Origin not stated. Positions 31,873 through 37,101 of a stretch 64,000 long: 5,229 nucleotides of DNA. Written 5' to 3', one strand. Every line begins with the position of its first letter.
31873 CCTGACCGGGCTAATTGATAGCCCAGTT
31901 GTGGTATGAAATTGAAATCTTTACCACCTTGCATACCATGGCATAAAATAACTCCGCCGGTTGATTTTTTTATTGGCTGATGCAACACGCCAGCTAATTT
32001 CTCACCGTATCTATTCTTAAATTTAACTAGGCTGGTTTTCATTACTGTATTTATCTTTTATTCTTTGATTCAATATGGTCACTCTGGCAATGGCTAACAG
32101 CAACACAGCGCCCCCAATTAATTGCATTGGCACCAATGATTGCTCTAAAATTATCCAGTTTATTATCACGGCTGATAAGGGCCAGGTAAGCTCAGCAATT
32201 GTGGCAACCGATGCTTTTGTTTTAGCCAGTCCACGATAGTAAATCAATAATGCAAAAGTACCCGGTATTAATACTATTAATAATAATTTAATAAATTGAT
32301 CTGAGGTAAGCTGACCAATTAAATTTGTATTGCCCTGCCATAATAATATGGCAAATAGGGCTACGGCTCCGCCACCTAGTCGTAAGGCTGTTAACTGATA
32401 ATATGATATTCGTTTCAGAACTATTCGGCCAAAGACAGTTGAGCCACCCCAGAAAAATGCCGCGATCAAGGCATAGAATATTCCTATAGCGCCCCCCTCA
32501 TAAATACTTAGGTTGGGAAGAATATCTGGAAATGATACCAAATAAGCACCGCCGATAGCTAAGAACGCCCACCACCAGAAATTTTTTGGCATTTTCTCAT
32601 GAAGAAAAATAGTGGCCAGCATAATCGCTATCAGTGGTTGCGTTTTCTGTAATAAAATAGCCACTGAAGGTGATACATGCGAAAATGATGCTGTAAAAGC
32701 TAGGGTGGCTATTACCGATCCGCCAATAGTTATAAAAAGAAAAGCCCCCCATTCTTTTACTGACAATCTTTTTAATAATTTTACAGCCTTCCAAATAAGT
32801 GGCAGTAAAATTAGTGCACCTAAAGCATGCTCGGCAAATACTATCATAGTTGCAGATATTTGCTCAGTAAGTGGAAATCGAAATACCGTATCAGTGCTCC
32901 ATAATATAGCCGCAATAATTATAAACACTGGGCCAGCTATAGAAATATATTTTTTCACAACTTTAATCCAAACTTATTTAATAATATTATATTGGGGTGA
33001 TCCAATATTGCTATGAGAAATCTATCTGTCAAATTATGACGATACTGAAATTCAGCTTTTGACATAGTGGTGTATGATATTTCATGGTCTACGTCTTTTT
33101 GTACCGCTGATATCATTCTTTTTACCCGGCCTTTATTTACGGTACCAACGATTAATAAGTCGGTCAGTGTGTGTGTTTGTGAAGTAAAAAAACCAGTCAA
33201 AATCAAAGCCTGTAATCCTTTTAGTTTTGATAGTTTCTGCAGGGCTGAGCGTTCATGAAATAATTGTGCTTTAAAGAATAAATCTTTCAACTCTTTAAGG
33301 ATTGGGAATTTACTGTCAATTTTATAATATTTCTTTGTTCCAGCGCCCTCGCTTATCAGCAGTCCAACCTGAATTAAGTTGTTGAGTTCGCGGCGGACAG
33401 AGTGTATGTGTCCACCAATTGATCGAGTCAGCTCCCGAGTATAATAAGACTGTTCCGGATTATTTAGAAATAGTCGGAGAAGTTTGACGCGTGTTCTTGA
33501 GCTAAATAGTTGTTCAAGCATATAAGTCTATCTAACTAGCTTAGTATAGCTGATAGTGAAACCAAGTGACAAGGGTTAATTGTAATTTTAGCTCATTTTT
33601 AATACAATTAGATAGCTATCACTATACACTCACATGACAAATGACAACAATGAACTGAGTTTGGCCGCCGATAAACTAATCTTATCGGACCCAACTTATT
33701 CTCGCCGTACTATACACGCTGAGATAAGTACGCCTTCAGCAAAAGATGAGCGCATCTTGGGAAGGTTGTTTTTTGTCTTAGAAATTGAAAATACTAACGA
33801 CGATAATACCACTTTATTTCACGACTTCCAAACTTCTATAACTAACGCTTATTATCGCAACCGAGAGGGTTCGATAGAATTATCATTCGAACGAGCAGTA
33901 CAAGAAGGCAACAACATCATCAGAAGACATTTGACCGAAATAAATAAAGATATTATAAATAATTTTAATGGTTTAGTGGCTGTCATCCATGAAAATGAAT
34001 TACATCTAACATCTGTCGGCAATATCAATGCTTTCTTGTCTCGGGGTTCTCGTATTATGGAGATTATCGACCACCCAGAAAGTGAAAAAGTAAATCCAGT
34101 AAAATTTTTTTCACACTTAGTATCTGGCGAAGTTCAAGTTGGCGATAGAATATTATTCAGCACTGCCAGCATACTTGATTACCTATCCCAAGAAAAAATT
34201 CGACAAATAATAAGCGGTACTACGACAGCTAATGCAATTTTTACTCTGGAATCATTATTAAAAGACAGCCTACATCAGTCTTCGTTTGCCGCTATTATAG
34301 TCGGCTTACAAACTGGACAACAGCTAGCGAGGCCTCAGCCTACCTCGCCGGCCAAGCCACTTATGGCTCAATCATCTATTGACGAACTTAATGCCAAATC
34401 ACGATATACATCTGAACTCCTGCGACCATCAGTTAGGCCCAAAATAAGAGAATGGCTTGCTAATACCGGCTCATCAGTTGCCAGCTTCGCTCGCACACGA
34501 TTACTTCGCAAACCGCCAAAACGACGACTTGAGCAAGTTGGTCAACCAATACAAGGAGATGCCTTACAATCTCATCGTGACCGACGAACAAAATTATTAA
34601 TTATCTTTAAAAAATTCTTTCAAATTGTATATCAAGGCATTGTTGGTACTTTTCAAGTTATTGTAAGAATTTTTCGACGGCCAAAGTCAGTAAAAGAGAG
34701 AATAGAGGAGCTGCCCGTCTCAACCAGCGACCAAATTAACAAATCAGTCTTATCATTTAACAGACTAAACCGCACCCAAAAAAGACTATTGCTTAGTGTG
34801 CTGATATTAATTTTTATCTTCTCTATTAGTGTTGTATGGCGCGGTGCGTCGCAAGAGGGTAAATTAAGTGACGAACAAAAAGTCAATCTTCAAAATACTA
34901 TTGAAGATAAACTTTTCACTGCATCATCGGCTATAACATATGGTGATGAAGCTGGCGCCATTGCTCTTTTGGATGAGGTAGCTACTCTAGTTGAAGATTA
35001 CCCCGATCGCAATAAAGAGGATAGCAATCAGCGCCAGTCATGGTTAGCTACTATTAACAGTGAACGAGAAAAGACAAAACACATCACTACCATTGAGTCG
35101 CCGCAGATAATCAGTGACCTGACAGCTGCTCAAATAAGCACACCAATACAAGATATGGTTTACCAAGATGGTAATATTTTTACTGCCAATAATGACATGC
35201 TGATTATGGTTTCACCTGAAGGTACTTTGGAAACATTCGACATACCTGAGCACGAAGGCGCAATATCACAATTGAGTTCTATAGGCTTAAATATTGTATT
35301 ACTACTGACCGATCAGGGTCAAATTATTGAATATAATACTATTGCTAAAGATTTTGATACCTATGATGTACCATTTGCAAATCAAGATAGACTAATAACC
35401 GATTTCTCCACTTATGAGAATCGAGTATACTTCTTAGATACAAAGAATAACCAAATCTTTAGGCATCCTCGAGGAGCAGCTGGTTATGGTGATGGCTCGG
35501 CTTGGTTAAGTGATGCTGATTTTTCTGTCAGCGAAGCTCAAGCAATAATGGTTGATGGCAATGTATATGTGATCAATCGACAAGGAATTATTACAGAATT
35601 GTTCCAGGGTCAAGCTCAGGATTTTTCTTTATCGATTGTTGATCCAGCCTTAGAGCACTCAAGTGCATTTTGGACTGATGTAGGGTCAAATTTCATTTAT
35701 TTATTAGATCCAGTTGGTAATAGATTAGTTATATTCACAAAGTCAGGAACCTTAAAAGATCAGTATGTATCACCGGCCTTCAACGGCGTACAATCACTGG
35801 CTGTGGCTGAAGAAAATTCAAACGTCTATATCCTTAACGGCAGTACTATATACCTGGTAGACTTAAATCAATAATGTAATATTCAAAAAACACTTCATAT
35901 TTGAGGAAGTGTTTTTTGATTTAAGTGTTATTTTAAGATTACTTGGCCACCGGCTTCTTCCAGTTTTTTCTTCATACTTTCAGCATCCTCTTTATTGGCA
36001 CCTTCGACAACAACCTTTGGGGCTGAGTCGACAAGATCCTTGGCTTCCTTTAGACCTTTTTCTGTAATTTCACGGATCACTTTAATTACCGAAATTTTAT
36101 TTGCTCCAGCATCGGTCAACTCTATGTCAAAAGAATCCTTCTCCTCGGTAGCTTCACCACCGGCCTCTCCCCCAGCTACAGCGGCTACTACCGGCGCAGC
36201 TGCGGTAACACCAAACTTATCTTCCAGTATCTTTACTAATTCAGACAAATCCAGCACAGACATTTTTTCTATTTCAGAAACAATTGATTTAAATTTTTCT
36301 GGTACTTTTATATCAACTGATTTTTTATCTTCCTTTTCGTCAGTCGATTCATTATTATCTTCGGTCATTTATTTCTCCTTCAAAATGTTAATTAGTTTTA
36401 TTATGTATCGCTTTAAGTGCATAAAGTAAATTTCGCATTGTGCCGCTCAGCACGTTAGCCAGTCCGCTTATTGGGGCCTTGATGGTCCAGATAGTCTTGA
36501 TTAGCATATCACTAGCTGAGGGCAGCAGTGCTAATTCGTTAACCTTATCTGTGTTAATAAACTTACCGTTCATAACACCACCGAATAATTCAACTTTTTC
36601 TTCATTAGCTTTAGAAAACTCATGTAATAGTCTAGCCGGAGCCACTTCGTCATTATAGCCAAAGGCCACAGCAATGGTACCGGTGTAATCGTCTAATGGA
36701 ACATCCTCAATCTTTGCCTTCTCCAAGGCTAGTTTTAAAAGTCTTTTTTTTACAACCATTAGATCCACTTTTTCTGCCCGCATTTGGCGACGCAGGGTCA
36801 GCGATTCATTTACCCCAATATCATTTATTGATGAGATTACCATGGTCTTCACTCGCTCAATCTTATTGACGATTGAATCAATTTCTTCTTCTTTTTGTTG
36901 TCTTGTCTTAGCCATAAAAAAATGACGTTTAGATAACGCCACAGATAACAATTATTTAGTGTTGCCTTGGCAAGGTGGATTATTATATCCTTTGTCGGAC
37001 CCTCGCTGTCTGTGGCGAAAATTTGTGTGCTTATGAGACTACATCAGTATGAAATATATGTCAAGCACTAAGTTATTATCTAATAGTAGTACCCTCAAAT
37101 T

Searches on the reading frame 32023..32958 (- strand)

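Call 21: search_protein_families(library=pfam, proteins=[window:32023-32958:-], max_evalue=0.001)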
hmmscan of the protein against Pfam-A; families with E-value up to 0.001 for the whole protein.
window:32023-32958:- (311 aa): 1 family
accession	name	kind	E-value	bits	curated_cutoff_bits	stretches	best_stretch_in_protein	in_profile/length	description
PF00892.27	EamA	-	3.8e-41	141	28.2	2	158-291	2-131/135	EamA-like transporter family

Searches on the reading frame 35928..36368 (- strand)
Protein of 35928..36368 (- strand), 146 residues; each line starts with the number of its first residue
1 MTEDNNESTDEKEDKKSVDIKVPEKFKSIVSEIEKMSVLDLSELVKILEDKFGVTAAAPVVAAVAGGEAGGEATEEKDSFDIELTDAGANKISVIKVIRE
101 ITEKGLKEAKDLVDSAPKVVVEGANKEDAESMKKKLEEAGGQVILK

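Call 21: search_protein_families(library=pfam, proteins=[window:35928-36368:-], max_evalue=0.001)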
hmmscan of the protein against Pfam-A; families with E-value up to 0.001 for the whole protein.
window:35928-36368:- (146 aa): 2 families
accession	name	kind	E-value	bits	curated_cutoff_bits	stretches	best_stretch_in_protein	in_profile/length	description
PF00542.24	Ribosomal_L12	-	4.9e-27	94.5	25.9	1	80-146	1-67/67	Ribosomal protein L7/L12 C-terminal domain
PF16320.10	Ribosomal_L12_N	-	2.9e-19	69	25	1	27-73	3-48/48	Ribosomal protein L7/L12 dimerisation domain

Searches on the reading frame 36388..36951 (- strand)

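Call 21: search_protein_families(library=pfam, proteins=[window:36388-36951:-], max_evalue=0.001)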
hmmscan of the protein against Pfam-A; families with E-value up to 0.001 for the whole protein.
window:36388-36951:- (187 aa): 1 family
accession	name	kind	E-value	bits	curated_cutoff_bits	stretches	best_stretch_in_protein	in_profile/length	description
PF00466.25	Ribosomal_L10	-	9.8e-20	70.9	22.8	1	15-114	1-100/100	Ribosomal protein L10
